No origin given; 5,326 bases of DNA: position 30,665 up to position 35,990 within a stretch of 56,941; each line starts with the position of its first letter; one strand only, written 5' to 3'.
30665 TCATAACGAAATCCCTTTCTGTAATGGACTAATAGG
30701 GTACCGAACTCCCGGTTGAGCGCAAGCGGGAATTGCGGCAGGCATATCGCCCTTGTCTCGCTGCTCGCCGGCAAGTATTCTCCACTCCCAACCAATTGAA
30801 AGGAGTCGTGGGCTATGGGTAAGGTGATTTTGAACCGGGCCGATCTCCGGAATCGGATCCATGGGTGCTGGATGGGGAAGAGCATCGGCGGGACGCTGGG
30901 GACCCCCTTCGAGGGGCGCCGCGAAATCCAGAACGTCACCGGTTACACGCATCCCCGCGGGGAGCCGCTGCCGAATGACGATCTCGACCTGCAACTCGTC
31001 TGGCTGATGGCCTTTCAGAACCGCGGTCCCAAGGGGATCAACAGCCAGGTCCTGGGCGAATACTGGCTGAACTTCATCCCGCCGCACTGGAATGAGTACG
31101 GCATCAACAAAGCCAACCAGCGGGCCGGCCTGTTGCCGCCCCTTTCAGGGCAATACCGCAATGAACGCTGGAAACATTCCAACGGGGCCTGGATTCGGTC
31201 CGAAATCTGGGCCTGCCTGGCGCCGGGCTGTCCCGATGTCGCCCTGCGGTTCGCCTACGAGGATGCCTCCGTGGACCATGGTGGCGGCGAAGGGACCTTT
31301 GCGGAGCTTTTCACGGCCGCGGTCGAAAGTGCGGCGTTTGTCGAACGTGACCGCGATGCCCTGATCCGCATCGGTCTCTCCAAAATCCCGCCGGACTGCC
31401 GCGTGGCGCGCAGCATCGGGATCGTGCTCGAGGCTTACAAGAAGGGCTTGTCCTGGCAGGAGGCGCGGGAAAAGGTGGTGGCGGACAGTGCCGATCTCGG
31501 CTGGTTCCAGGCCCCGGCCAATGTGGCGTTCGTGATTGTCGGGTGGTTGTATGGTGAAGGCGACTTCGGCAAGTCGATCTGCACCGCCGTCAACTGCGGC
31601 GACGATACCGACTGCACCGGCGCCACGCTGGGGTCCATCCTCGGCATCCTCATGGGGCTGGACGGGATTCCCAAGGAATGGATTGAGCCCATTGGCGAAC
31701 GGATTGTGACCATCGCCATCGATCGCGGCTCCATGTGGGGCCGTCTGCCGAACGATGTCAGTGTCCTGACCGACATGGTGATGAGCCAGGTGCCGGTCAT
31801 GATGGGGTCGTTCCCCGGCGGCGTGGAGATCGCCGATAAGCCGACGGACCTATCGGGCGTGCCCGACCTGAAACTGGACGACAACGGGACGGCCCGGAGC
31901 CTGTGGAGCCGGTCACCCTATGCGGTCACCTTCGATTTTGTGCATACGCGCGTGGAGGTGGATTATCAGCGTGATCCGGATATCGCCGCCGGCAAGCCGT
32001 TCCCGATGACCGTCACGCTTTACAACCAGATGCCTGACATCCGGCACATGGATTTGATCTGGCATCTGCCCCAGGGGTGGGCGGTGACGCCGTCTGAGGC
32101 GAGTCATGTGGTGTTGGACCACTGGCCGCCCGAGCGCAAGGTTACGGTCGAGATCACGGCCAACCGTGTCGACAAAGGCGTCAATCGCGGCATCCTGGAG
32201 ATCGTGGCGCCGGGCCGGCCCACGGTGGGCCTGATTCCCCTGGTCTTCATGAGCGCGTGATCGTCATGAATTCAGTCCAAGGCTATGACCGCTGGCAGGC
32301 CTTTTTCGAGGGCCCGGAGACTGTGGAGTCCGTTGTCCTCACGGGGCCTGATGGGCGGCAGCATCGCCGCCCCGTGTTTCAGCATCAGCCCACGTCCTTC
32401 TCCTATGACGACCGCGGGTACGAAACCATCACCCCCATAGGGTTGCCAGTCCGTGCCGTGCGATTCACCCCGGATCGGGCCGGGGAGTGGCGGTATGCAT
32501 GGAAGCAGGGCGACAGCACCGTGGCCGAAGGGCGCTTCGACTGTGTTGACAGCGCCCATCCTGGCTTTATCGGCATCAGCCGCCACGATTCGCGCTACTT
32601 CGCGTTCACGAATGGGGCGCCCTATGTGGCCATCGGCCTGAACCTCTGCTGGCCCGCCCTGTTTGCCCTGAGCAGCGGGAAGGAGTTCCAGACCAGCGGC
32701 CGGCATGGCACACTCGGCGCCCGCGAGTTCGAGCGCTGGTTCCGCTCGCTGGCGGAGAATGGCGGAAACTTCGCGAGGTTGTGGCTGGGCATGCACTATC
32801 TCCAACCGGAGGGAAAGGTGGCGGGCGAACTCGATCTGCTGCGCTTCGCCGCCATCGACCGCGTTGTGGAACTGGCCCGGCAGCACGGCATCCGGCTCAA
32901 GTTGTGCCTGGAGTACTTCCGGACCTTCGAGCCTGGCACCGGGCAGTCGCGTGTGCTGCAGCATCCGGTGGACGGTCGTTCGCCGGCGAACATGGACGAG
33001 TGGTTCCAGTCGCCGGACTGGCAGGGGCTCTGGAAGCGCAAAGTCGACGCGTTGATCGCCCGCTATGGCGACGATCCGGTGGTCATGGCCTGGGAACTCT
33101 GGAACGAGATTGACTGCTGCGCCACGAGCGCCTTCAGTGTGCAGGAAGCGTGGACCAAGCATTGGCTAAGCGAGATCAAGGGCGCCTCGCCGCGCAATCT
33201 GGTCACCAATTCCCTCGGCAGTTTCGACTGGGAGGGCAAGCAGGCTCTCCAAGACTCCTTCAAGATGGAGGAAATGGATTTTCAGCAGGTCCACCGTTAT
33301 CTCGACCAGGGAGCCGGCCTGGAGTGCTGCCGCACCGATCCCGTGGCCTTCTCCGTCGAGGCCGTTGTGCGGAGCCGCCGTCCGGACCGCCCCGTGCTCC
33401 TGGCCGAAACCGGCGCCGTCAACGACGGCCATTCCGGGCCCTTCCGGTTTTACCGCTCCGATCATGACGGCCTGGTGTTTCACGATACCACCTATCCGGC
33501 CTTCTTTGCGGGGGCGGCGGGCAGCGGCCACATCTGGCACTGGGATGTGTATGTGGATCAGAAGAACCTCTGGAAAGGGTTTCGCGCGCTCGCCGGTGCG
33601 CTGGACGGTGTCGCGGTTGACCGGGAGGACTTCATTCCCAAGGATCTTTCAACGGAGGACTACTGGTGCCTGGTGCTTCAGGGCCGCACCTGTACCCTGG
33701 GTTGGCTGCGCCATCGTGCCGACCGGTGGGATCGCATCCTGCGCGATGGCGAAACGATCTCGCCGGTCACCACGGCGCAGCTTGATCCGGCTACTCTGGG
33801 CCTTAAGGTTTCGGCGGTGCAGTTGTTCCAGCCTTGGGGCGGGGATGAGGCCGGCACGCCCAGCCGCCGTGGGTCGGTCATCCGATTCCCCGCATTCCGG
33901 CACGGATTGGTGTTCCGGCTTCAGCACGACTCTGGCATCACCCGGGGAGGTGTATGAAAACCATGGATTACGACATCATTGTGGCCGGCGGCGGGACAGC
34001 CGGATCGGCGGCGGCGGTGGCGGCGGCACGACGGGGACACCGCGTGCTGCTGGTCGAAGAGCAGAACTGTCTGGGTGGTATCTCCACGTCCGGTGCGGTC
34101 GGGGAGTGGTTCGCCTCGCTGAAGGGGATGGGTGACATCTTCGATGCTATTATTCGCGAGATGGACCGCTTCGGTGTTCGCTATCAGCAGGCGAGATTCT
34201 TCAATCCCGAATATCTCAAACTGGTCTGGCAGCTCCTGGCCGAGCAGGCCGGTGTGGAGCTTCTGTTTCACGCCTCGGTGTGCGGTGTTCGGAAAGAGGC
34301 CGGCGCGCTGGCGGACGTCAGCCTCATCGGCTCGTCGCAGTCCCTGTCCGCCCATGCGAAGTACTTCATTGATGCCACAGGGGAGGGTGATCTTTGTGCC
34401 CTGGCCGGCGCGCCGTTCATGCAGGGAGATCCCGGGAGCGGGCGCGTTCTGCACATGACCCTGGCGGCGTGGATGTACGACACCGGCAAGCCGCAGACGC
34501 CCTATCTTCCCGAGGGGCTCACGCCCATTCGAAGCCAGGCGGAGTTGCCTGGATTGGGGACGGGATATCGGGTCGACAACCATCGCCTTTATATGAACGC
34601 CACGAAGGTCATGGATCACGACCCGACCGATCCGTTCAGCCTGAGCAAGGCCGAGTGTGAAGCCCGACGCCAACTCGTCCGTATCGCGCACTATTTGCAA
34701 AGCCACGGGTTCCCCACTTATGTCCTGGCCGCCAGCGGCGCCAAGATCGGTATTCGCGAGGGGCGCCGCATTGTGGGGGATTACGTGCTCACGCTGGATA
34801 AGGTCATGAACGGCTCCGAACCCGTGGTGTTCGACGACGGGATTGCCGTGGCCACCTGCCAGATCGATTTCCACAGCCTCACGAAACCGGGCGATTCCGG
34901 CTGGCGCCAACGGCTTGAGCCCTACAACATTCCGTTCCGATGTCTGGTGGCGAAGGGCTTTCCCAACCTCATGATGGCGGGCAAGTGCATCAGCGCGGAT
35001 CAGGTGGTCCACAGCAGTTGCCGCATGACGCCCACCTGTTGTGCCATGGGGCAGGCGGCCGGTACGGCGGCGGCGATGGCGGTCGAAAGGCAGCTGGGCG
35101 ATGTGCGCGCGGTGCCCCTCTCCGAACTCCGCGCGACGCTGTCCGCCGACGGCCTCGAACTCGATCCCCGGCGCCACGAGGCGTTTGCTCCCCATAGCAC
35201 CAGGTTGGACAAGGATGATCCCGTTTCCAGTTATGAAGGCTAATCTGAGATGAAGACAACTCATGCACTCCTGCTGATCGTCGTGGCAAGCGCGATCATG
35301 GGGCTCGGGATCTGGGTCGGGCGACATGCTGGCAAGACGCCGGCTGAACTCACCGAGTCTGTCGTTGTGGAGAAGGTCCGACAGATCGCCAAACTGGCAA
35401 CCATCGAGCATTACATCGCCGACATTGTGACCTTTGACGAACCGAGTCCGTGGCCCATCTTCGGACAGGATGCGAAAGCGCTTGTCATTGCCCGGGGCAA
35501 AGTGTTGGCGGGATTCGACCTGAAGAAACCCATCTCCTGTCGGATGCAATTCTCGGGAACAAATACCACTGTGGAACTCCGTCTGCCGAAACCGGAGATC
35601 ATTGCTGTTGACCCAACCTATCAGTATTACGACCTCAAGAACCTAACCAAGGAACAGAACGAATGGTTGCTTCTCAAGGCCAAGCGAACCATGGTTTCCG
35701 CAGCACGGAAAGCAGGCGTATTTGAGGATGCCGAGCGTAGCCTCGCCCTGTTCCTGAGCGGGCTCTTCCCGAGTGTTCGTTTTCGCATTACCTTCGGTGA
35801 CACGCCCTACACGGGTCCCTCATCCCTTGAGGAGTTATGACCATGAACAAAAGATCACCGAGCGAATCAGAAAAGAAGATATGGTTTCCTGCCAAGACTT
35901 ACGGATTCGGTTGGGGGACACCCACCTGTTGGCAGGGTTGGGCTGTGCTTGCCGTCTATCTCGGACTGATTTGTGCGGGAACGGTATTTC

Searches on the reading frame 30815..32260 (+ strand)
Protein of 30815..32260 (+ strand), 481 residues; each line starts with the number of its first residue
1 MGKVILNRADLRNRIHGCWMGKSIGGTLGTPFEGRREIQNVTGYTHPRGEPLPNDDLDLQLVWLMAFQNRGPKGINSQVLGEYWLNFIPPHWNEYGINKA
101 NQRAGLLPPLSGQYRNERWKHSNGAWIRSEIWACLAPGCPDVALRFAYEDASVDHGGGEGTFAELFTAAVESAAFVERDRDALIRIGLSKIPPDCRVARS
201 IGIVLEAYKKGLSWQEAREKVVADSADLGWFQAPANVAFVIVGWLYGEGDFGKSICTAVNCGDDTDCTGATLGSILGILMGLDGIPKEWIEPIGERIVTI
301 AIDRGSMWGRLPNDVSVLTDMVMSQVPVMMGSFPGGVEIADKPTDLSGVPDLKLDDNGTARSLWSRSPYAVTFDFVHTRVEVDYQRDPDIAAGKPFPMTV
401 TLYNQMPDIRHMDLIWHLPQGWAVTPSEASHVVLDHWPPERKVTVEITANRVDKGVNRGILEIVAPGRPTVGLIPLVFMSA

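Call 36: search_protein_families(library=pfam, proteins=[window:30815-32260:+], max_evalue=0.001)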
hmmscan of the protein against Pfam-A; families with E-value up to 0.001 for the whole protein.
window:30815-32260:+ (481 aa): 1 family
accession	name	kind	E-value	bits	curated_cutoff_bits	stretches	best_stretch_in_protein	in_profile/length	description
PF03747.19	ADP_ribosyl_GH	-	1.8e-40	139.9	26.2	1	17-288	1-287/287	ADP-ribosylglycohydrolase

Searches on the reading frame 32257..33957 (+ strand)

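Call 36: search_protein_families(library=pfam, proteins=[window:32257-33957:+], max_evalue=0.001)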
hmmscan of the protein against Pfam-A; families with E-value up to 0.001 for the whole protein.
window:32257-33957:+ (566 aa): 1 family
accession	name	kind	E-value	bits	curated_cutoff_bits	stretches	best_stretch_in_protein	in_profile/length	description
PF02449.21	Glyco_hydro_42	-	0.0009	19.1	21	0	250-299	103-154/376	Beta-galactosidase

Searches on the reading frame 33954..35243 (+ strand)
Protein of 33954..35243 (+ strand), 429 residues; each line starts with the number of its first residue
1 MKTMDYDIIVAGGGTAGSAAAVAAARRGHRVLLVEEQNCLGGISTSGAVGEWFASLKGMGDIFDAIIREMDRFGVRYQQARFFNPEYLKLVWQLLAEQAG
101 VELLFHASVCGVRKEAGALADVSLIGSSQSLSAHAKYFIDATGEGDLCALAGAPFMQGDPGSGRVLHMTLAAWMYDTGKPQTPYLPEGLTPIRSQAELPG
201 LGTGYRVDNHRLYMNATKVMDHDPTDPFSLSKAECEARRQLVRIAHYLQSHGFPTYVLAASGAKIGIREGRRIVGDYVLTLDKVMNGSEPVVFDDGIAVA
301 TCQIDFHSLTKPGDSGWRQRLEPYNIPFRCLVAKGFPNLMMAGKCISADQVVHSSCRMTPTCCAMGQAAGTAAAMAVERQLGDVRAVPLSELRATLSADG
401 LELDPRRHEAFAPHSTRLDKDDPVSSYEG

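Call 45: search_protein_families(library=pfam, proteins=[window:33954-35243:+], max_evalue=0.0001)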
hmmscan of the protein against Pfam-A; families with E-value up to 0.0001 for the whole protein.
window:33954-35243:+ (429 aa): 7 families
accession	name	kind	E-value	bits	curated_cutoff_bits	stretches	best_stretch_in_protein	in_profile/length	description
PF12831.13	FAD_oxidored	-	2.6e-91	307.4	27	1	7-396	1-416/416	FAD dependent oxidoreductase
PF01266.30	DAO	-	4.3e-11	43.4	27.9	1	7-54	1-47/353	FAD dependent oxidoreductase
PF00890.30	FAD_binding_2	-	5.6e-08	32.8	20.4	1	7-51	1-44/414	FAD binding domain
PF01134.28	GIDA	-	8.9e-07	28.7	22.1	1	7-52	1-47/391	Glucose inhibited division protein A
PF13450.12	NAD_binding_8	-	1e-06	29.3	21.9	1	10-50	1-41/68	NAD(P)-binding Rossmann-like domain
PF07992.20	Pyr_redox_2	-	6.9e-06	26.1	26.1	1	6-92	1-58/291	Pyridine nucleotide-disulphide oxidoreductase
PF03486.20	HI0933_like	-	8.1e-05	22.6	50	0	7-41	2-36/244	HI0933-like protein Rossmann domain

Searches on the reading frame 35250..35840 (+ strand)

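Call 45: search_protein_families(library=pfam, proteins=[window:35250-35840:+], max_evalue=0.0001)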
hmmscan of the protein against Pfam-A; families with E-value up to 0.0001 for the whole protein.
window:35250-35840:+ (196 aa): 1 family
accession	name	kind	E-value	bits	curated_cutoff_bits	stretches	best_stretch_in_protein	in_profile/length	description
PF14014.11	DUF4230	-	2.7e-19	70.2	27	1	41-178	1-143/148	Protein of unknown function (DUF4230)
